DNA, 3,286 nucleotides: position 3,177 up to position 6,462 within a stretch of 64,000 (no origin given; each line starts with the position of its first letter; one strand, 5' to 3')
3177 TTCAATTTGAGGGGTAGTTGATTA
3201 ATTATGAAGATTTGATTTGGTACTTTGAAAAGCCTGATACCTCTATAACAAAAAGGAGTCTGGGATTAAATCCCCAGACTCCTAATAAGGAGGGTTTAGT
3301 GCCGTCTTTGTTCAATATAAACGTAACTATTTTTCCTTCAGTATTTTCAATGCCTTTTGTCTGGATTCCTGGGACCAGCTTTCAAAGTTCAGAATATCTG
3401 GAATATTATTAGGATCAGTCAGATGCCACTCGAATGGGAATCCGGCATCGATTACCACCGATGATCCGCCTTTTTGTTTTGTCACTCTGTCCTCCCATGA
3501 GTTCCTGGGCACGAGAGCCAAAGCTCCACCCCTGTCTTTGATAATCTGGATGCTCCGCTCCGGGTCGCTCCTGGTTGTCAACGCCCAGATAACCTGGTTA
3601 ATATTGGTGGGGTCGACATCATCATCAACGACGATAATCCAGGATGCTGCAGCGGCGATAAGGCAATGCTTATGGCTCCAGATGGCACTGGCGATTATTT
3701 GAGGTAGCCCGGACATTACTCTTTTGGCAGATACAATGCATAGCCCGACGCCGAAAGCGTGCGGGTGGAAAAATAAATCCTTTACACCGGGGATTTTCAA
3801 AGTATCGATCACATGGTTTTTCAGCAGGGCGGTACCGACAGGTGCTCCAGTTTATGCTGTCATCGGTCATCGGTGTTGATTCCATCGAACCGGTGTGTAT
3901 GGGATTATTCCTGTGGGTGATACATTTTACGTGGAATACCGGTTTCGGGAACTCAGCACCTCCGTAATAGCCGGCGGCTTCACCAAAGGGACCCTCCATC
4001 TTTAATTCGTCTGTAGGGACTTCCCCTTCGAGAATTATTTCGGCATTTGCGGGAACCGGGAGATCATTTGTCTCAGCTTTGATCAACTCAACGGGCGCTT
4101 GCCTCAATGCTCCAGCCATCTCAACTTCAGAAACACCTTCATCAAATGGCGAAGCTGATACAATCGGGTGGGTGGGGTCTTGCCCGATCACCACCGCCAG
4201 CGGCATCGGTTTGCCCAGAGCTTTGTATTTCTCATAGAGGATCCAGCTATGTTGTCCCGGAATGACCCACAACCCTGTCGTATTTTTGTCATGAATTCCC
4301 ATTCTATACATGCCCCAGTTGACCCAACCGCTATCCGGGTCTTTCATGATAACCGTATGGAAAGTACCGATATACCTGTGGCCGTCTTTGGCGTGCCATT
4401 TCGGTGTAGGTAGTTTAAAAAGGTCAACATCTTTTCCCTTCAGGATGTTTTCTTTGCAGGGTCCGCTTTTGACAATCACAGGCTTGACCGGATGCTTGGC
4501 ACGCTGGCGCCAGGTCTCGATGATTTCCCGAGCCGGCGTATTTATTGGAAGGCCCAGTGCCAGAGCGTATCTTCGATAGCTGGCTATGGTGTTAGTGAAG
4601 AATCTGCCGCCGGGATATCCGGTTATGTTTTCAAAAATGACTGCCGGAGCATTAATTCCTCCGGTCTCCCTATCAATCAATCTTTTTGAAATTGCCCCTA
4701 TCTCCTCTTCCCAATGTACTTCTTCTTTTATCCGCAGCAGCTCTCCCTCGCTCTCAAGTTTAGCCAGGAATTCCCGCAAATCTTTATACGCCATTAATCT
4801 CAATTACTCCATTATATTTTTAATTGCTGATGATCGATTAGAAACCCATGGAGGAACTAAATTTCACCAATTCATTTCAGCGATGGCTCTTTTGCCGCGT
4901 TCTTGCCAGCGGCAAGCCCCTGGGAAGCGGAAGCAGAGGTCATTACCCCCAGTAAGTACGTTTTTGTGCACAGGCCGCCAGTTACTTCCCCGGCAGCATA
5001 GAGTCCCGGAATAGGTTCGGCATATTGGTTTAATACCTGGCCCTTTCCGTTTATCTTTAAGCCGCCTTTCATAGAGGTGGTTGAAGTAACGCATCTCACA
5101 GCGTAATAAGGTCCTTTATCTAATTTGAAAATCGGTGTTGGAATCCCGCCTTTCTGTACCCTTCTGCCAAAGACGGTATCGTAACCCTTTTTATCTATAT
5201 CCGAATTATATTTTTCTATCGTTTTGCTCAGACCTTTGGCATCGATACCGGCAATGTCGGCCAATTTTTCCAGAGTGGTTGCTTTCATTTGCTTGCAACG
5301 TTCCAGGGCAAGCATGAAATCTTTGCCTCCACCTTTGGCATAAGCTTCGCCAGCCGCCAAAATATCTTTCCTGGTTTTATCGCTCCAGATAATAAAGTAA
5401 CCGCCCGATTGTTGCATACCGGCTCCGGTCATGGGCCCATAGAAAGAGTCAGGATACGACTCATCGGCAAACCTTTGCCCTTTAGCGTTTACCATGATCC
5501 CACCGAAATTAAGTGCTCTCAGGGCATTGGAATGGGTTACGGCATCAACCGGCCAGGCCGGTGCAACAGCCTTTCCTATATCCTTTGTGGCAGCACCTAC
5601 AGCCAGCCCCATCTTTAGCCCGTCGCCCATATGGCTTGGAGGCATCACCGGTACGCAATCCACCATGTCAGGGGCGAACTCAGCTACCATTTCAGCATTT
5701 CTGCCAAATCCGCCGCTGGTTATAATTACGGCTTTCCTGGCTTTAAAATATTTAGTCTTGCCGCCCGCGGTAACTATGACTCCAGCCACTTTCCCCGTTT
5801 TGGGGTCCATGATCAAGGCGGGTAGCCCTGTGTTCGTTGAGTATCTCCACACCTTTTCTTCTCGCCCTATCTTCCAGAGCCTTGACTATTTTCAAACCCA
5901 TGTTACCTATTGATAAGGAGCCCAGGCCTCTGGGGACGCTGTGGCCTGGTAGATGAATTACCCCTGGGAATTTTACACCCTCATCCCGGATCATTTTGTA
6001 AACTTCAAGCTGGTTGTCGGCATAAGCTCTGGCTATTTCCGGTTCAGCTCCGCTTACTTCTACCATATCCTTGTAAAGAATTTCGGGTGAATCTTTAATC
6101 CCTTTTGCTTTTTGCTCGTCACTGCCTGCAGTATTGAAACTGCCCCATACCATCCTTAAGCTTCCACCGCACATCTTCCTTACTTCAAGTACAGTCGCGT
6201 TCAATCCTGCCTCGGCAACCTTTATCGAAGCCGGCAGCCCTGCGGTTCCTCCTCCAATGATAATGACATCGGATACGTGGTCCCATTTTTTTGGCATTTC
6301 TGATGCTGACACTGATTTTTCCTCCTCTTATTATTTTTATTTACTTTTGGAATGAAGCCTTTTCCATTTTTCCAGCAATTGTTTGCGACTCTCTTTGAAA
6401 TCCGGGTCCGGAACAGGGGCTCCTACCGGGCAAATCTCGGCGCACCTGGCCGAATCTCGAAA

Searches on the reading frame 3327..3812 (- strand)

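Call 52: search_protein_families(library=pfam, proteins=[window:3327-3812:-], max_evalue=0.0001)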
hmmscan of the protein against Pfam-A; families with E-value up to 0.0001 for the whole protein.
window:3327-3812:- (161 aa): 1 family
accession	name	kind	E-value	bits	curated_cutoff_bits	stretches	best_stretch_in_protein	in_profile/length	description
PF20696.2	UbiD_C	-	2.4e-20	73.2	24.2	1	7-123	20-127/127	3-octaprenyl-4-hydroxybenzoate carboxy-lyase C-terminal domain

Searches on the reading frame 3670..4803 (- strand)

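Call 52: search_protein_families(library=pfam, proteins=[window:3670-4803:-], max_evalue=0.0001)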
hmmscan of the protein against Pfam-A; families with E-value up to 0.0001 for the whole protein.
window:3670-4803:- (377 aa): 2 families
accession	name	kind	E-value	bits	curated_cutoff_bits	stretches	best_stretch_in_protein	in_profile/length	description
PF01977.22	UbiD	-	4.3e-70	235.5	23.3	1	111-305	5-200/206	3-octaprenyl-4-hydroxybenzoate carboxy-lyase Rift-related domain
PF20695.2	UbiD_N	-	2.3e-18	66.5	24.3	1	13-97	1-77/78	3-octaprenyl-4-hydroxybenzoate carboxy-lyase N-terminal domain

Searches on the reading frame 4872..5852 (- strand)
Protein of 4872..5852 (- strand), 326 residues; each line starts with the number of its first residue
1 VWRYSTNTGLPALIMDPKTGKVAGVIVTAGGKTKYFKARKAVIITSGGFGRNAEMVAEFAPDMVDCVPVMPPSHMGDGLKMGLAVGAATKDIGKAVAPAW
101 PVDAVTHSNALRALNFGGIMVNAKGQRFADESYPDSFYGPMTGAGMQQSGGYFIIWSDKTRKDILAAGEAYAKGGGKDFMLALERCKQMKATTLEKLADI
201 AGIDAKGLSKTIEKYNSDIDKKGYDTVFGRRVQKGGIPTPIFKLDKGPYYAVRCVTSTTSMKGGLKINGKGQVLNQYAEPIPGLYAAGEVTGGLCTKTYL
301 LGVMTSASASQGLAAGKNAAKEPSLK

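Call 52: search_protein_families(library=pfam, proteins=[window:4872-5852:-], max_evalue=0.0001)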
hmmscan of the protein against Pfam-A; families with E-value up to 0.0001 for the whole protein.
window:4872-5852:- (326 aa): 1 family
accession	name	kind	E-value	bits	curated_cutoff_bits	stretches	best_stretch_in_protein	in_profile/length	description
PF00890.30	FAD_binding_2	-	1.4e-36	127.1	20.4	1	11-300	166-408/414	FAD binding domain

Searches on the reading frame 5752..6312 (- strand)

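Call 52: search_protein_families(library=pfam, proteins=[window:5752-6312:-], max_evalue=0.0001)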
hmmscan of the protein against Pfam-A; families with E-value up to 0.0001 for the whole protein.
window:5752-6312:- (186 aa): 6 families
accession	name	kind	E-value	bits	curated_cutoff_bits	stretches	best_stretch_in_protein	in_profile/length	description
PF00890.30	FAD_binding_2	-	5.5e-18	65.8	20.4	1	15-168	1-170/414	FAD binding domain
PF12831.13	FAD_oxidored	-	2.3e-07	30.9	27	1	15-85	1-70/416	FAD dependent oxidoreductase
PF01266.30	DAO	-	2.4e-07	31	27.9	1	15-171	1-179/353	FAD dependent oxidoreductase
PF03486.20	HI0933_like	-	8.1e-07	29.2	50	1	15-60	2-48/244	HI0933-like protein Rossmann domain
PF07992.20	Pyr_redox_2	-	2.4e-06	27.6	26.1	1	15-53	2-40/291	Pyridine nucleotide-disulphide oxidoreductase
PF01946.23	Thi4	-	2e-05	24.4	26.2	1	13-82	17-86/235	Thi4 family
